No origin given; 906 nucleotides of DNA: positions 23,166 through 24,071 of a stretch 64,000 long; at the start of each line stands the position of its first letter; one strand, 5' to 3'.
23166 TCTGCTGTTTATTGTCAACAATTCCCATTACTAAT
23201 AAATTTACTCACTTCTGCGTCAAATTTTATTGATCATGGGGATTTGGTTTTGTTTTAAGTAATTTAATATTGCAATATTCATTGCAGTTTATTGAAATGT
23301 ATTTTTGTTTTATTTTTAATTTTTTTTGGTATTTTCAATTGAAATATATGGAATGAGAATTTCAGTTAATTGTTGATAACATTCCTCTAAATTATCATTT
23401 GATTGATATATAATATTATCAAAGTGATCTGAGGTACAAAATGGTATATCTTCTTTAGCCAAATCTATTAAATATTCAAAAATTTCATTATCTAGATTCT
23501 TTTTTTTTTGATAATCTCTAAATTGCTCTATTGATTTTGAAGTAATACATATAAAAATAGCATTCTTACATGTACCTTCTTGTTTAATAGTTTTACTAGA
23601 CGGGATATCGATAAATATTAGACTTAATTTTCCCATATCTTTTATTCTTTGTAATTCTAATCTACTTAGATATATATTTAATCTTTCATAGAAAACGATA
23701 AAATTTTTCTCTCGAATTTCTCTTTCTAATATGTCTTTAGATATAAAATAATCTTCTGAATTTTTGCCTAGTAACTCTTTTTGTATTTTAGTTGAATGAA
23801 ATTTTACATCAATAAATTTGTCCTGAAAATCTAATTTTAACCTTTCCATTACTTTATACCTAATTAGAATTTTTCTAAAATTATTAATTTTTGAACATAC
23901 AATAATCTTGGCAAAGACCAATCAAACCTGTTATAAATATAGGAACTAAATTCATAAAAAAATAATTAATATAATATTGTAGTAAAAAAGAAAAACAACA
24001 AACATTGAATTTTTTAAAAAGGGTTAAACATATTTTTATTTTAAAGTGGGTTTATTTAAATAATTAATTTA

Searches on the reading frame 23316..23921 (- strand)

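Call 68: search_protein_families(library=pfam, proteins=[window:23316-23921:-], max_evalue=0.001)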
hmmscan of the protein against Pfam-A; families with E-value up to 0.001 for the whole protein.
window:23316-23921:- (201 aa): 1 family
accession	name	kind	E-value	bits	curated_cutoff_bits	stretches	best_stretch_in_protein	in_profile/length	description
PF00625.27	Guanylate_kin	-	1.3e-07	31.9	25.2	1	54-189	47-179/182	Guanylate kinase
